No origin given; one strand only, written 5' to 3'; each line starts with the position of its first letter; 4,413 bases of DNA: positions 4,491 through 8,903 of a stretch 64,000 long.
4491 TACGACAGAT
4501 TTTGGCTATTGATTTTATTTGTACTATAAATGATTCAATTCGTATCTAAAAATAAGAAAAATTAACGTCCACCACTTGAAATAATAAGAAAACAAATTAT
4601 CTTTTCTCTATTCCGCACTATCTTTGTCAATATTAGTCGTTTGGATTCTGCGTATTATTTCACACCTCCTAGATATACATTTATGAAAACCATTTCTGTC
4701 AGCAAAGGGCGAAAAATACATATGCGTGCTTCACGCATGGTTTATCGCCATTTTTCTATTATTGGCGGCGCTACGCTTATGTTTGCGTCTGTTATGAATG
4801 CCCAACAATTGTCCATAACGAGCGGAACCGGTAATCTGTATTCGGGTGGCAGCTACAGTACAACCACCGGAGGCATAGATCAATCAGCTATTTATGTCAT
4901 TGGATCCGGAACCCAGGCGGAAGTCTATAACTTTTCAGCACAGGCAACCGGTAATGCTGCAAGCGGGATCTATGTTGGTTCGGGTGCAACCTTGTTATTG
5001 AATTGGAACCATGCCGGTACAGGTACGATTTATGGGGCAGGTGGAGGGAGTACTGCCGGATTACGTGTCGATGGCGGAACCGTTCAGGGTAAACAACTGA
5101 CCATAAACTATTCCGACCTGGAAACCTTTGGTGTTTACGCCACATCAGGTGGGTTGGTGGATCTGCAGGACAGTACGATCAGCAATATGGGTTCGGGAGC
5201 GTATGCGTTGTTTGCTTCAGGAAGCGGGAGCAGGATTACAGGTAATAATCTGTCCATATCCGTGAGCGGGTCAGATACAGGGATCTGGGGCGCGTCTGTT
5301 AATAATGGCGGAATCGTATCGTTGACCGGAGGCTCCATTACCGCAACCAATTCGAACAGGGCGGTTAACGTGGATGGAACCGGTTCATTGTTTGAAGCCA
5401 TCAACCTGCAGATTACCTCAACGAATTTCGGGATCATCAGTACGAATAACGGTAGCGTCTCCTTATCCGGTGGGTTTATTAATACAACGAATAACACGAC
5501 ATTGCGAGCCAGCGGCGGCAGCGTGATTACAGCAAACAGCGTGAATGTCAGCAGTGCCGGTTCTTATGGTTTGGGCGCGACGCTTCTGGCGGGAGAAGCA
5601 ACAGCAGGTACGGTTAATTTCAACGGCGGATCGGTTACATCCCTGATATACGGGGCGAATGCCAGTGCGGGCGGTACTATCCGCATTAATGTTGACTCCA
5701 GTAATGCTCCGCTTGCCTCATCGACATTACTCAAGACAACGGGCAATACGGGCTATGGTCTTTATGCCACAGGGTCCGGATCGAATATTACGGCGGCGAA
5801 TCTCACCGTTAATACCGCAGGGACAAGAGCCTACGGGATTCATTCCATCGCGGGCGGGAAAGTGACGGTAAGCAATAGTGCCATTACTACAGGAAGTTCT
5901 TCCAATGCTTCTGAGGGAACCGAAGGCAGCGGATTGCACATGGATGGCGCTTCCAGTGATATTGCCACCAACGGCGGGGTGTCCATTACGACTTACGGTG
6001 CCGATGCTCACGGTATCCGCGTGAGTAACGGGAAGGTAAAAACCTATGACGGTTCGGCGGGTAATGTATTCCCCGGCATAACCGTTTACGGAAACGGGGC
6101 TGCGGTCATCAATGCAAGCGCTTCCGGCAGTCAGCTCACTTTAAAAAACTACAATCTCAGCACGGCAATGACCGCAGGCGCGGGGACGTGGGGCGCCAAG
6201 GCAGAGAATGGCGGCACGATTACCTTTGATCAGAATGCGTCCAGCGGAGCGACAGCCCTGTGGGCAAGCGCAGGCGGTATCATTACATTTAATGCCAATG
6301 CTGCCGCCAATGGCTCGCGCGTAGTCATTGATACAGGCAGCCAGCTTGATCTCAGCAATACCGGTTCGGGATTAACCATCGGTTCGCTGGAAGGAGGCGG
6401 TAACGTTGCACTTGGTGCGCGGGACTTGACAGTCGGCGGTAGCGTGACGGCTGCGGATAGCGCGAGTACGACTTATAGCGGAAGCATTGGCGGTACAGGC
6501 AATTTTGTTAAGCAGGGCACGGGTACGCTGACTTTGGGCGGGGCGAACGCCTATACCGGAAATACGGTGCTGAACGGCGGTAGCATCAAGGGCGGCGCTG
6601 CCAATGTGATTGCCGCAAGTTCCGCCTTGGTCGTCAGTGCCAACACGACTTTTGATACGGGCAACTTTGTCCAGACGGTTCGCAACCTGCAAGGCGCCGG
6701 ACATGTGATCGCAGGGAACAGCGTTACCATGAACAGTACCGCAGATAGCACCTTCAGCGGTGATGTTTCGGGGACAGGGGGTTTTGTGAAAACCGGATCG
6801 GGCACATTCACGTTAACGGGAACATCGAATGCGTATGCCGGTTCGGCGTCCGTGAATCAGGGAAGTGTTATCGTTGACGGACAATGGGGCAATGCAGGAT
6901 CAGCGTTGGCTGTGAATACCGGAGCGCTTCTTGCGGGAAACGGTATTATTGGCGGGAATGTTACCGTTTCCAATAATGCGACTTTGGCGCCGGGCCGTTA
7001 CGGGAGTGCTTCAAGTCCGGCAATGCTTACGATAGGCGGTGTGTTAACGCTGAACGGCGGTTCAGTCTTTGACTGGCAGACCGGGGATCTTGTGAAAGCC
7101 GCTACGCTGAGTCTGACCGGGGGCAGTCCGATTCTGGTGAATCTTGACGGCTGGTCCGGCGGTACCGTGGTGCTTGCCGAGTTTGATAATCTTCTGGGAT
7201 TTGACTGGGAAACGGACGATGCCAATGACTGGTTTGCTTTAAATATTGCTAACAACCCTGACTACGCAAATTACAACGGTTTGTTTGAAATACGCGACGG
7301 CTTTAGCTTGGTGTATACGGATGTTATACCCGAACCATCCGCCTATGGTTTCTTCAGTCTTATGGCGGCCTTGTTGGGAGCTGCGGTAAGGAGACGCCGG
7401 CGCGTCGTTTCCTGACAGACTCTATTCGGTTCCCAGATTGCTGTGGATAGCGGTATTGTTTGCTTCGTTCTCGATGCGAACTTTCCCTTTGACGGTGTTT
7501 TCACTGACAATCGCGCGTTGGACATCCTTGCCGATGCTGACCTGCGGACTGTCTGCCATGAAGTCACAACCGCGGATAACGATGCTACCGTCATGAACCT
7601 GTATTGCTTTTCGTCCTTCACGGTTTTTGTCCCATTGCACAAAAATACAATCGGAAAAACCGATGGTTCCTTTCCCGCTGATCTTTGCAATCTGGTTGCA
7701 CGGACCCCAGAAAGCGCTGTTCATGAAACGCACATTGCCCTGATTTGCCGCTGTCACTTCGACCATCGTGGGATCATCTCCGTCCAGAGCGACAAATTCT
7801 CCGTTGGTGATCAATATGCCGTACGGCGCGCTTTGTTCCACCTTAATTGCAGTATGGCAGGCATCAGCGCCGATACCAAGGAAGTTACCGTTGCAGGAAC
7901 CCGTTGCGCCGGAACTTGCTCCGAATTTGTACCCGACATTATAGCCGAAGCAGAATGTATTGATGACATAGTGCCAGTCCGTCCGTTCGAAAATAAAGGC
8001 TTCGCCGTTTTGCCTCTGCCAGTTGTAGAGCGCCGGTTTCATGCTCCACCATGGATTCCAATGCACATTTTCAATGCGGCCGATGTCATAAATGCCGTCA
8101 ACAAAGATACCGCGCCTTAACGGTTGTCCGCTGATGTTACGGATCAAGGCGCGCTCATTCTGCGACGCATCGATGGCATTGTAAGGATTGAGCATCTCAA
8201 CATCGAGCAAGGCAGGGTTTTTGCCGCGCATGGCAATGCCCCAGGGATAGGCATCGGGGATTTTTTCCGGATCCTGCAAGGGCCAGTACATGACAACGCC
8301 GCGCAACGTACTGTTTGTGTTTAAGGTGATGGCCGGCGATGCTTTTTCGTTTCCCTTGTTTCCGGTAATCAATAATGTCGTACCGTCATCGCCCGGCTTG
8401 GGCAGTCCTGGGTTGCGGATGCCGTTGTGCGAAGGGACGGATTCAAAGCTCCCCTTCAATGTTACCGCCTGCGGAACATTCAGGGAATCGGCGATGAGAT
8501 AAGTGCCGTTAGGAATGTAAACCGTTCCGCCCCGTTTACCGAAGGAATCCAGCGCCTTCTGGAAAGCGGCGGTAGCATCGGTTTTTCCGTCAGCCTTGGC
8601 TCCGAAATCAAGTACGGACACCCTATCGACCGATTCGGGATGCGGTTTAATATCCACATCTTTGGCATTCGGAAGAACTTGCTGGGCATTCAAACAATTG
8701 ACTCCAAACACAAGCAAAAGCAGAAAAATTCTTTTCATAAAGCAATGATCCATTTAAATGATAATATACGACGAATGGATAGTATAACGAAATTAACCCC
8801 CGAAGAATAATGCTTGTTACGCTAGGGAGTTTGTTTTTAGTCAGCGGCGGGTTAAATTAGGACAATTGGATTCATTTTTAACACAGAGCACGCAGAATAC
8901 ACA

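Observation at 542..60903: Highly over-represented non-palindromic 9/10-mer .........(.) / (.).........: a DNA-uptake-sequence-like genomic signature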

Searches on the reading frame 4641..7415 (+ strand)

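Call 7: search_protein_families(library=pfam, proteins=[window:4641-7415:+])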
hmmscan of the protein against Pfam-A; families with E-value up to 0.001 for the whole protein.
window:4641-7415:+ (924 aa): 2 families
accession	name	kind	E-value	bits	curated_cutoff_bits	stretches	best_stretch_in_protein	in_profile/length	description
PF12951.13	PATR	-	1.7e-12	47.6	27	2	622-648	1-27/30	Passenger-associated-transport-repeat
PF07589.16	PEP-CTERM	-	0.0002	21.8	20.7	1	896-919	2-24/24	PEP-CTERM motif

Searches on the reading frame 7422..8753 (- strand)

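Call 7: search_protein_families(library=pfam, proteins=[window:7422-8753:-])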
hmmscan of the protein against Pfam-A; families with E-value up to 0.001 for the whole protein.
window:7422-8753:- (443 aa): 1 family
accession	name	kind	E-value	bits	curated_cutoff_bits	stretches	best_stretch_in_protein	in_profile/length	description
PF12708.12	Pect-lyase_RHGA_epim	-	6.7e-16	59.2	27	1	45-108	2-67/213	Rhamnogalacturonase A/epimerase, pectate lyase-like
